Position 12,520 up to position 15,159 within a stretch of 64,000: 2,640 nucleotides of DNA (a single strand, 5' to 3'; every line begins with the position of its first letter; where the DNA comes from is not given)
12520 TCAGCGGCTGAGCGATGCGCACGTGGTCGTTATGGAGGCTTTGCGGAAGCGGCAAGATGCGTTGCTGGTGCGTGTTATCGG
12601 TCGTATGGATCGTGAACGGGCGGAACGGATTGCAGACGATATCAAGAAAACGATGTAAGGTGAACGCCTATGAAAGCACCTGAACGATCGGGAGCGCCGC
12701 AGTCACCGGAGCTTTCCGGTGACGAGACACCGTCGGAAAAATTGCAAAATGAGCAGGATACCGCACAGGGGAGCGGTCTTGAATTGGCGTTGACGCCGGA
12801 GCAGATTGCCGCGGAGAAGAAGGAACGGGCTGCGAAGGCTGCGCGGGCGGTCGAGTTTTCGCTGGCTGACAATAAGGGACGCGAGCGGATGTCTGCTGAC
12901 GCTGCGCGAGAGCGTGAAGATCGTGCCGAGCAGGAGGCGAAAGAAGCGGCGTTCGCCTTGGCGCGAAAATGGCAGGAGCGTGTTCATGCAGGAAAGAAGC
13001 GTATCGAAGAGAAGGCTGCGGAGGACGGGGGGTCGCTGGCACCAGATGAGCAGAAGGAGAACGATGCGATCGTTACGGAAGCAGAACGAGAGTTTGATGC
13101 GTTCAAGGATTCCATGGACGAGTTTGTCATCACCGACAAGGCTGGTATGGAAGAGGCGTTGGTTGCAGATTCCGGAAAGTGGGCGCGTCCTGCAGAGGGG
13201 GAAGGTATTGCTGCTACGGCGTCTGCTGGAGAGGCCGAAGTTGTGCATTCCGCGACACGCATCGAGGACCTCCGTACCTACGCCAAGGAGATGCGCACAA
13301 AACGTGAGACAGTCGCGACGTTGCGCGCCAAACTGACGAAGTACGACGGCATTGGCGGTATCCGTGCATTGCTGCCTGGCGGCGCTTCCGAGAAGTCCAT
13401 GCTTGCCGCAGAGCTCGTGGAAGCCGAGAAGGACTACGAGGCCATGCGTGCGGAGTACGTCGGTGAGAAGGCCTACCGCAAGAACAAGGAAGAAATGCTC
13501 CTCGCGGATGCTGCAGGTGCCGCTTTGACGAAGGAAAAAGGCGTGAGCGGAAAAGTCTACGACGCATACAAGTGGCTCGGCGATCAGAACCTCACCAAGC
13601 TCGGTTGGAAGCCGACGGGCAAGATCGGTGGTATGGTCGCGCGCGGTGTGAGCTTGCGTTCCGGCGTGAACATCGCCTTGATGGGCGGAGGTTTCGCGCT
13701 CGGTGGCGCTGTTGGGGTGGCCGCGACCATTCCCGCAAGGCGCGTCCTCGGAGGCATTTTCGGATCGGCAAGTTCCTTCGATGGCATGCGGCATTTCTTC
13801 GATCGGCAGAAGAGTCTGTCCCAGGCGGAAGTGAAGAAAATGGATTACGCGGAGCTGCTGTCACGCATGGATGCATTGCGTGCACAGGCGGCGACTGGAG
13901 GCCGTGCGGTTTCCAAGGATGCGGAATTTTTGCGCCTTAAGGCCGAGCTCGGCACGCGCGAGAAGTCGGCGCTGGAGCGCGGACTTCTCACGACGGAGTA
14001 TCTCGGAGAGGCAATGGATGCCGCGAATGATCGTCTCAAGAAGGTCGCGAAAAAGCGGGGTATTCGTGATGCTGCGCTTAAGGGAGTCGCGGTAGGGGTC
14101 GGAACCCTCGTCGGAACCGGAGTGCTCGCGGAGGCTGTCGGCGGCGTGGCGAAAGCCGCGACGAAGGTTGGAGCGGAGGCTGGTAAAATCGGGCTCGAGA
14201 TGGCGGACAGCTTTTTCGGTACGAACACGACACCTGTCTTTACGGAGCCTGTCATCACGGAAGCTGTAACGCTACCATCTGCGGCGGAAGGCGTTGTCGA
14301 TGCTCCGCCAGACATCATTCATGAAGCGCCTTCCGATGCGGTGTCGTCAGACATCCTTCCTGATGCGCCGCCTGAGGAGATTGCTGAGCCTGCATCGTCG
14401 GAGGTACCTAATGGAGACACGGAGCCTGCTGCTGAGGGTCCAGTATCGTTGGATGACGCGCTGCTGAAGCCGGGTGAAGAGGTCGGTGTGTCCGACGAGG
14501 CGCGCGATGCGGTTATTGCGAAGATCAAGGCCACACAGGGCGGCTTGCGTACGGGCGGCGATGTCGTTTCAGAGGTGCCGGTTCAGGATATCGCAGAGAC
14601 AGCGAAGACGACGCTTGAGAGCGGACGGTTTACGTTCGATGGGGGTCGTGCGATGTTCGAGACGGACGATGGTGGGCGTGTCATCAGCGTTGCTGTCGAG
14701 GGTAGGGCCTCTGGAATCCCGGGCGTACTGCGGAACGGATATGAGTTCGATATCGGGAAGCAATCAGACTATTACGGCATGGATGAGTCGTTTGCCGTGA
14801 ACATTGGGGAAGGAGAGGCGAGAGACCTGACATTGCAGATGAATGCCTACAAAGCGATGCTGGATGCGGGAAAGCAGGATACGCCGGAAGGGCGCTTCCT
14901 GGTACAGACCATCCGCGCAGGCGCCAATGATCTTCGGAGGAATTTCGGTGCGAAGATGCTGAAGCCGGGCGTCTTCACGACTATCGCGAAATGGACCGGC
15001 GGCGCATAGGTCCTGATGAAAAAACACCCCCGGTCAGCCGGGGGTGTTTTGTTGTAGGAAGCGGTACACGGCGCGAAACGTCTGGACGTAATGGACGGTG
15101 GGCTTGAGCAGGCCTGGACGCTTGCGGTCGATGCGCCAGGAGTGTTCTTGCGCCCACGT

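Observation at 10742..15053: Orphan cluster: five small acidic/membrane proteins around tRNA-Lys, then a 779-aa charged glycine-zipper protein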

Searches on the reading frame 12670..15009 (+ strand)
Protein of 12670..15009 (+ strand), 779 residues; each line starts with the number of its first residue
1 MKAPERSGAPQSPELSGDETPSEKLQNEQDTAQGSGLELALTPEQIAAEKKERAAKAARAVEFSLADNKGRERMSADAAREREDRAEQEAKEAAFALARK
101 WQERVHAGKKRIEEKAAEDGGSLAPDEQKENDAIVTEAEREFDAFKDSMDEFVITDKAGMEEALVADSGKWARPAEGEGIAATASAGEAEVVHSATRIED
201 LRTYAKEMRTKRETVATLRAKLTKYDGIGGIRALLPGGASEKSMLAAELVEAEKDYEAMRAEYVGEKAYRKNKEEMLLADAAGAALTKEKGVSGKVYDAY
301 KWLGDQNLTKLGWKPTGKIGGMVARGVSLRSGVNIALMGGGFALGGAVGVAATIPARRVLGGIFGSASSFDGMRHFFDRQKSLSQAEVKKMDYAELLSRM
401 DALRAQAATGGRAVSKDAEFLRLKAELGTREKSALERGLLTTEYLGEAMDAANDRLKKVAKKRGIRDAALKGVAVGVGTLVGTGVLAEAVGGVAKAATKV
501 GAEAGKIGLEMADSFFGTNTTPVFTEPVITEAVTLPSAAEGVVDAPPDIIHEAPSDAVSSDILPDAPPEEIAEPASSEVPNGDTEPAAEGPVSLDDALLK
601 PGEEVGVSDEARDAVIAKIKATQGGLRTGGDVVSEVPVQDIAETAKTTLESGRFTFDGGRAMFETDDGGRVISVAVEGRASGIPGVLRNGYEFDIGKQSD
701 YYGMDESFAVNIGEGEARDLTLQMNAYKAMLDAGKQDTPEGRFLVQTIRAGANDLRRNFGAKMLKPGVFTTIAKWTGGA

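Call 4: search_protein_families(library=pfam, max_evalue=1, proteins=[window:12670-15009:+])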
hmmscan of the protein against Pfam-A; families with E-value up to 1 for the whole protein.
window:12670-15009:+ (779 aa): 0 families

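Call 5: search_protein_families(library=ncbifam, max_evalue=1, proteins=[window:12670-15009:+])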
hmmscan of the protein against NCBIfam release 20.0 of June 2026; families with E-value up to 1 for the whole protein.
window:12670-15009:+ (779 aa): 0 families

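Call 6: find_homologous_proteins(query=window:12670-15009:+, max_evalue=0.001)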
Query window:12670-15009:+ (779 aa): 4 proteins with E <= 0.001 among 8000 candidates.
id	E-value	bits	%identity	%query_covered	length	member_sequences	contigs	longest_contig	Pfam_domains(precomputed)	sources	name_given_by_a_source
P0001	0.0e+0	1659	100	100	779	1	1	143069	-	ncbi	-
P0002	1.5e-196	673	51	78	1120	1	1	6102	-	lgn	-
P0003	1.3e-37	148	35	43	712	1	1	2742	-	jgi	jgi:hypothetical protein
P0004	1.8e-19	88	34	32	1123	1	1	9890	-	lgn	-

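Call 8: find_encoding_contigs(protein=P0002, flank=10000)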
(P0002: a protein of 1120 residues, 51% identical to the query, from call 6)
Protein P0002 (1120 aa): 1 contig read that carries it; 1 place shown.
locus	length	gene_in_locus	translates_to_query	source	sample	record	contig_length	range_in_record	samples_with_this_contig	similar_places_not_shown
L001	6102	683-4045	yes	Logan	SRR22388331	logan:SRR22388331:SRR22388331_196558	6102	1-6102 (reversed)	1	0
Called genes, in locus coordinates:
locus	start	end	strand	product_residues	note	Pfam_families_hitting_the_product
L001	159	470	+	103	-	PF18908:DUF5663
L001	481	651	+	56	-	-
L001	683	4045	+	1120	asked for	-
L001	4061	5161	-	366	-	-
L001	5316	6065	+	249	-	-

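Call 9: find_encoding_contigs(protein=P0004, flank=10000)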
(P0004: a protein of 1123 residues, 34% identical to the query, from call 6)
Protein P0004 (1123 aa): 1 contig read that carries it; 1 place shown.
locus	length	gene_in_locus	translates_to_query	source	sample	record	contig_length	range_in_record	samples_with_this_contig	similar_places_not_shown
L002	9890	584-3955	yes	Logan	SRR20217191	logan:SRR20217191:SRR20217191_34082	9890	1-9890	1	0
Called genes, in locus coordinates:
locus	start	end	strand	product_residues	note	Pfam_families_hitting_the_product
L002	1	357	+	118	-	?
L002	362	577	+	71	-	-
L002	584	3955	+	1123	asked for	-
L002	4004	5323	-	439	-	-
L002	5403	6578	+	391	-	PF13439:Glyco_transf_4, PF13579:Glyco_trans_4_4, PF20706:GT4-conflict (faint), PF00534:Glycos_transf_1, PF13692:Glyco_trans_1_4, PF13524:Glyco_trans_1_2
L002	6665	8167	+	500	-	-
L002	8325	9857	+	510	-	PF21799:MurD-like_N (weak), PF08245:Mur_ligase_M, PF02875:Mur_ligase_C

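Call 10: find_encoding_contigs(protein=P0001, flank=10000)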
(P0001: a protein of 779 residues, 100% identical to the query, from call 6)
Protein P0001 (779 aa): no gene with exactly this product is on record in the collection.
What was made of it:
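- Tried and rejected: The source contig of the window could not be retrieved from the contig index (call 10), so the organism is named only by analogy.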

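Call 15: find_related_loci(query=A1, collection=genome_contigs, flank=8000)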
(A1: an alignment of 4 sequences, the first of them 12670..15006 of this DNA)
Query A1 (779 aa) in genome_contigs; peptide patterns used: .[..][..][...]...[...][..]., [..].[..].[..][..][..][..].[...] (x = any residue, [..] = any of these).
82 stretches matched a pattern, but none encodes a relative of the query by tblastn (E <= 1e-3).
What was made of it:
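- Tried and rejected: The first genome scan, with a 4-sequence alignment, found nothing (call 15).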

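Call 21: search_protein_representatives(protein=window:12670-15006:+)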
Query: 779 residues. Proteins with E-value up to 0.001 (for the whole library): 117; up to 1e-10: 75; up to 1e-30: 14. The best 117 are listed.
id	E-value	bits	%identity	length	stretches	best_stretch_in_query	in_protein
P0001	0.0e+00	1659.2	100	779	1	1-779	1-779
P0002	4.8e-197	673.2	54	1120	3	149-624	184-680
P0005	3.3e-54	201.0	34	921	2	72-592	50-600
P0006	1.2e-46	176.0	33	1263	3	76-493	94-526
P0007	3.6e-45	171.1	35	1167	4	209-494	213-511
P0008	2.5e-40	155.1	36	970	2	186-494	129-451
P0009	8.8e-39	150.0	38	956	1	180-491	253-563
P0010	1.1e-38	149.8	33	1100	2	188-495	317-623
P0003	4.1e-38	147.8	34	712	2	210-567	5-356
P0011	8.8e-37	143.4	33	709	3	645-778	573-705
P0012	1.2e-32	129.7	36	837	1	175-496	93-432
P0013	1.3e-32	129.6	34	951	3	182-549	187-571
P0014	1.5e-32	129.4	35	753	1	204-498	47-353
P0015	6.2e-32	127.4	35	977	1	208-566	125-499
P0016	5.0e-30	121.1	31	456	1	202-575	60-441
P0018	4.5e-28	114.6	32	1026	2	168-437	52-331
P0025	4.5e-24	101.4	31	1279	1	187-533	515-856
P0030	2.7e-21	92.2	30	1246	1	123-550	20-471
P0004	5.8e-20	87.8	30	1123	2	242-582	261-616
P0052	2.7e-16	75.7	31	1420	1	250-500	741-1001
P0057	6.8e-15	71.1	31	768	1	251-430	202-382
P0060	4.5e-14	68.3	32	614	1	254-483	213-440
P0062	8.6e-14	67.4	30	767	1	247-460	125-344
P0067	1.2e-12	63.7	31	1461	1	237-509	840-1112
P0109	4.1e-05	38.7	31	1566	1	190-488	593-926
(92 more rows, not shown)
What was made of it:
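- The family has 117 clusters at E<=1e-3 and 75 at E<=1e-10 (call 21).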

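Call 27: search_protein_families(library=pfam, alignment_id=A3, max_evalue=0.001)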
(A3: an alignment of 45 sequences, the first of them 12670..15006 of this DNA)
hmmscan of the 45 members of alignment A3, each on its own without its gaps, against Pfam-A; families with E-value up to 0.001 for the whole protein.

A. member 1, window:12670-15006:+ (779 aa): 0 families

B. families by the number of members that match (of 45 scanned): 1 family
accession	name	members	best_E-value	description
PF00226.36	DnaJ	1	1.3e-07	DnaJ domain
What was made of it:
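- On T3SS translocator / alpha-pore-forming toxin: No profile hit (calls 4, 27).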

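Call 29: find_encoding_contigs(protein=P0005, flank=8000, max_places=3)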
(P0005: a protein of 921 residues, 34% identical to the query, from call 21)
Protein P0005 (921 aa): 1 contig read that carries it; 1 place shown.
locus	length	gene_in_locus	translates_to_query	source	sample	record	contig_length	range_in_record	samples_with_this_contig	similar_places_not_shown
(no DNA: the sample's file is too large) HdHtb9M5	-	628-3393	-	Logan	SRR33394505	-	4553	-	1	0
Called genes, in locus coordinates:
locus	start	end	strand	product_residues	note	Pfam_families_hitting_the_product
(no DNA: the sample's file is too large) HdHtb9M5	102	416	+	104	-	PF18908:DUF5663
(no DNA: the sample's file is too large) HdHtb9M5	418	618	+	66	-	-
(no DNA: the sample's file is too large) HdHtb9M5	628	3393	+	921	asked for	-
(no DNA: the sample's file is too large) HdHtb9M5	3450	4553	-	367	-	?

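Call 30: find_encoding_contigs(protein=P0006, flank=8000, max_places=3)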
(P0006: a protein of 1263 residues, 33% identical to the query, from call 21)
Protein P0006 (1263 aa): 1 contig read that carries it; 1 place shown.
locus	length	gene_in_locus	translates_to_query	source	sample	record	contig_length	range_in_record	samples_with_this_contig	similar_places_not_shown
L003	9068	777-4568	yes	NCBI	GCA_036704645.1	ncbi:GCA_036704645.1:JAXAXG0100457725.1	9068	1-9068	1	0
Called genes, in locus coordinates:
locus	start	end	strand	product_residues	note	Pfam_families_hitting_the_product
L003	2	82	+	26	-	?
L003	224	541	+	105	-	PF18908:DUF5663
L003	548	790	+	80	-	-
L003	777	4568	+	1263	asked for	-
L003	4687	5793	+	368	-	PF20706:GT4-conflict, PF13439:Glyco_transf_4, PF13579:Glyco_trans_4_4, PF00534:Glycos_transf_1, PF13692:Glyco_trans_1_4, PF13524:Glyco_trans_1_2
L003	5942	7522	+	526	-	-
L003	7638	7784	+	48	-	-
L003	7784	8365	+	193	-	PF01997:Translin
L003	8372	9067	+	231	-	PF00535:Glycos_transf_2, PF12804:NTP_transf_3 (weak), PF13641:Glyco_tranf_2_3 (weak)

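Call 31: find_encoding_contigs(protein=P0025, flank=8000, max_places=3)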
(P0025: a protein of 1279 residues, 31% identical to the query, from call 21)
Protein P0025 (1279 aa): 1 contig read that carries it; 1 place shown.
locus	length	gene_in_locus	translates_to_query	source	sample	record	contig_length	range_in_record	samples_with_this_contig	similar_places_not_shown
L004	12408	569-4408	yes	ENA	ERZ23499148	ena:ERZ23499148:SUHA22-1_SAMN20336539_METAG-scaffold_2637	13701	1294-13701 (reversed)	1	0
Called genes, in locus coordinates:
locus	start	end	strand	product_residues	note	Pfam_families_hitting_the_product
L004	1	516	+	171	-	?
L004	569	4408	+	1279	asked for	PF00226:DnaJ (weak)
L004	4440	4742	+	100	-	PF18908:DUF5663 (weak)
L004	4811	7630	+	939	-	PF26449:DUF8128, PF01935:DUF87 (weak)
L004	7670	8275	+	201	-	PF00334:NDK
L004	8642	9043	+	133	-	PF09997:DUF2238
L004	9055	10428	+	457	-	PF00753:Lactamase_B, PF23023:Anti-Pycsar_Apyc1, PF12706:Lactamase_B_2 (faint), PF10996:Beta-Casp, PF07521:RMMBL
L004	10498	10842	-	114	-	PF00453:Ribosomal_L20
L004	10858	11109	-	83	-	PF01632:Ribosomal_L35p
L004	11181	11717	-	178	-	PF05198:IF3_N, PF00707:IF3_C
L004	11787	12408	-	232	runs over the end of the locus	PF00483:NTP_transferase, PF01128:IspD (weak), PF12804:NTP_transf_3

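Call 32: find_encoding_contigs(protein=P0052, flank=8000, max_places=3)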
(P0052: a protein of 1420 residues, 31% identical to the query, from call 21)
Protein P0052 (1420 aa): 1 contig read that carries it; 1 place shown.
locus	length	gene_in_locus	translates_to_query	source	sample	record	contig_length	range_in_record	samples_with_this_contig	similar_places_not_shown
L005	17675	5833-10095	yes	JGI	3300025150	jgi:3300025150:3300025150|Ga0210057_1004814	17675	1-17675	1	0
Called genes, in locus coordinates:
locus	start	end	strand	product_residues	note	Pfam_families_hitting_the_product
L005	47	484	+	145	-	-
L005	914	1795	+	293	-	PF03462:PCRF, PF00472:RF-1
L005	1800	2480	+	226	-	PF02463:SMC_N (weak), PF00005:ABC_tran, PF13175:AAA_15 (faint), PF13304:AAA_21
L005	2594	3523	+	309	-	PF18075:FtsX_ECD, PF02687:FtsX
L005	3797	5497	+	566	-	PF06418:CTP_synth_N, PF00117:GATase, PF07722:Peptidase_C26 (faint)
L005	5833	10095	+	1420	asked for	-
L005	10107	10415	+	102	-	PF18908:DUF5663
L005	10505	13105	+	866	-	-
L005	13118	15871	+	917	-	PF26449:DUF8128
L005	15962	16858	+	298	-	-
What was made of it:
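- ftsE-ftsX (L005, call 32).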

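Call 33: find_encoding_contigs(protein=P0109, flank=8000, max_places=3)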
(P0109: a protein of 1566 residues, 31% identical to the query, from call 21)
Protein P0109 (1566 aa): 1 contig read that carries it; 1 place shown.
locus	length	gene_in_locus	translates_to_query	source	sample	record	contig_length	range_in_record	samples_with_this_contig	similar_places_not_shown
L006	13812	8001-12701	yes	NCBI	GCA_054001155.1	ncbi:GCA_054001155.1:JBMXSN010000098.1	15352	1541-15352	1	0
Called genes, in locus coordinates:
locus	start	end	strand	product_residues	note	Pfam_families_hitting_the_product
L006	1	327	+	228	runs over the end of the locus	PF00687:Ribosomal_L1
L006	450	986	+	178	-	PF00383:dCMP_cyt_deam_1, PF14437:MafB19-deam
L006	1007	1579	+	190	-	PF13207:AAA_17, PF13238:AAA_18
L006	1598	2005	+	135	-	PF00814:TsaD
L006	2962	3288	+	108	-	-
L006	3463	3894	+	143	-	PF02381:MraZ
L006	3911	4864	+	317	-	PF01795:Methyltransf_5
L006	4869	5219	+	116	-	-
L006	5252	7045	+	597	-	PF03717:PBP_dimer, PF00905:Transpeptidase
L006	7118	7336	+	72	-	-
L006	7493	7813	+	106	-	PF18908:DUF5663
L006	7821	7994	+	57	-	-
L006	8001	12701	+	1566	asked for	-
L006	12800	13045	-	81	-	PF12728:HTH_17 (weak)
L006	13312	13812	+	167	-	?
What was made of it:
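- mraZ-rsmH-ftsL-ftsI (L006, call 33).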

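Call 40: predict_structure(alignment_id=A3)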
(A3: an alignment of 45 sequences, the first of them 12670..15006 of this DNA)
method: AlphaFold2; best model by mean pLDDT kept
length: 779 residues; sequences in the alignment: 45
mean_pLDDT: 72.7   pTM: 0.47
mean pLDDT of the five models: 72.7, 69.1, 68.9, 68.7, 66.1
residues with pLDDT >= 90: 253; 70-90: 247; 50-70: 77; < 50: 202
segments of 3 or more residues with pLDDT < 50: 1-19, 30-39, 171-187, 492-608, 622-644, 685-691
pLDDT, mean of each block of 10 residues (from residue 1): 39 43 58 43 81 89 83 81 85 86 91 94 95 93 86 60 54 39 49 82 95 97 91 94 96 96 91 96 94 82 84 90 82 70 54 71 82 85 94 96 94 95 96 88 85 92 91 85 67 43 43 35 37 39 40 37 39 37 34 38 42 60 36 33 58 89 88 89 48 62 76 87 93 93 94 87 79 70
secondary structure, 60 per line:
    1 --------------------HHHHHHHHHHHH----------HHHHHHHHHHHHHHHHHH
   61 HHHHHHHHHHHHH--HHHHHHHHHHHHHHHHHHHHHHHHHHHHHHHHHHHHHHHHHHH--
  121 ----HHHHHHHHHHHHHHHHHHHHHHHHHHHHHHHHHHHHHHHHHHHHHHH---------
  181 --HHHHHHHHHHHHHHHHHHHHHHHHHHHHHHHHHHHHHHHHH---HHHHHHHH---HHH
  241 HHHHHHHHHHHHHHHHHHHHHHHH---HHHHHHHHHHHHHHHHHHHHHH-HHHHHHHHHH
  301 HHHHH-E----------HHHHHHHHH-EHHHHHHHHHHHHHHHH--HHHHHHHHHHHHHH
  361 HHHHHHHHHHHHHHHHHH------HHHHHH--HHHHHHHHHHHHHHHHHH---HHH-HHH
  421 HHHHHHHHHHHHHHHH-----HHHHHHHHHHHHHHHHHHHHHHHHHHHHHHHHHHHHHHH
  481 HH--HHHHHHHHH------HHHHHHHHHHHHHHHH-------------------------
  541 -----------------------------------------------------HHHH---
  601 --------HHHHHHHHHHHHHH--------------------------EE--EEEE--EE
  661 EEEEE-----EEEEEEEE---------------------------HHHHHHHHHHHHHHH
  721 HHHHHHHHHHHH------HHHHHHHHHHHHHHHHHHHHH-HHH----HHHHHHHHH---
elements in order (helices of 4 or more, strands of 3 or more residues): H21-32 H43-73 H76-118 H125-171 H183-223 H227-234 H238-264 H268-289 H291-305 H318-326 H329-344 H347-378 H385-390 H393-410 H418-436 H442-482 H485-493 H500-515 H594-597 H609-622 E653-656 E659-665 E671-678 H706-732 H739-759 H768-776
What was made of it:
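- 14602..15009 (+): Residues 645-779 plus the stop codon: the conserved C-terminal domain, a 3-strand meander followed by 3 helices. pLDDT 88-94 (call 40).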

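Call 43: fold_search(model_id=the predicted structure, library=pdb)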
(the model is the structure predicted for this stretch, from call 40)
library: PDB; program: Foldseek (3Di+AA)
matches with E <= 10: 228; with E <= 0.001: 0
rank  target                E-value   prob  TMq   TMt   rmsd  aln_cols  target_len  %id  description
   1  7vr5                  1.8e-01  0.35  0.09  0.11  27.2       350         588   15  Crystal structure of CmABCB1 W114Y/W161Y/W363Y/W364Y/M391W (4WY/M391W) mutant (released 2022-09-07)
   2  9cpb_6C               2.6e-01  0.12  0.07  0.13  63.2       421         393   14  Atomic model of bovine Fallopian tube cilia doublet microtubule (48-nm periodicity) (released 2024-10-30)
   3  8vp1_A                2.8e-01  0.13  0.07  0.09  24.6       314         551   12  Cryo-EM structure of the ABC transporter PCAT1 cysteine-free core bound with ATP (released 2024-10-30)
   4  9mg8_A                3.6e-01  0.15  0.09  0.15  26.8       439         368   14  Crystal Structure of b-iTHR-110 (released 2025-12-17)
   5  3wmf                  4.1e-01  0.14  0.08  0.09  28.3       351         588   16  Crystal structure of an inward-facing eukaryotic ABC multitrug transporter G277V/A278V/A279V mutant (released 2014-03-19)
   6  8otz_C9               4.3e-01  0.14  0.08  0.15  55.9       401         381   13  48-nm repeat of the native axonemal doublet microtubule from bovine sperm (released 2023-11-22)
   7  7ocy_A                5.1e-01  0.18  0.09  0.11  24.1       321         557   12  Enterococcus faecalis EfrCD in complex with a nanobody (released 2022-05-18)
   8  8otz_F2               5.1e-01  0.11  0.07  0.12  59.7       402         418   15  48-nm repeat of the native axonemal doublet microtubule from bovine sperm (released 2023-11-22)
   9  8vox_A                5.1e-01  0.09  0.07  0.08  23.3       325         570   12  Cryo-EM structure of the ABC transporter PCAT1 cysteine-free core bound with MgADP (released 2024-10-30)
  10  9a65_B                5.4e-01  0.10  0.06  0.07  74.5       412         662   12  Integrative model of YVAQ-MCPB by crosslinking MS and deep learning (released 2024-09-18)
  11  8iyj_T4               5.4e-01  0.09  0.07  0.12  62.2       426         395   12  Cryo-EM structure of the 48-nm repeat doublet microtubule from mouse sperm (released 2023-07-05)
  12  8voz_A                5.4e-01  0.09  0.07  0.09  25.9       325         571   11  Cryo-EM structure of the ABC transporter PCAT1 cysteine-free core bound with MgADP and substrate (released 2024-10-30)
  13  8otz_C8               5.4e-01  0.08  0.06  0.09  63.0       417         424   15  48-nm repeat of the native axonemal doublet microtubule from bovine sperm (released 2023-11-22)
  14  8tf5                  5.9e-01  0.15  0.10  0.16  28.3       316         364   15  Crystal structure of orphan G protein-coupled receptor 6, pseudoapo form (released 2024-12-04)
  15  3wmg_A                6.1e-01  0.10  0.07  0.08  28.1       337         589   14  Crystal structure of an inward-facing eukaryotic ABC multidrug transporter G277V/A278V/A279V mutant in complex with an (released 2014-04-30)
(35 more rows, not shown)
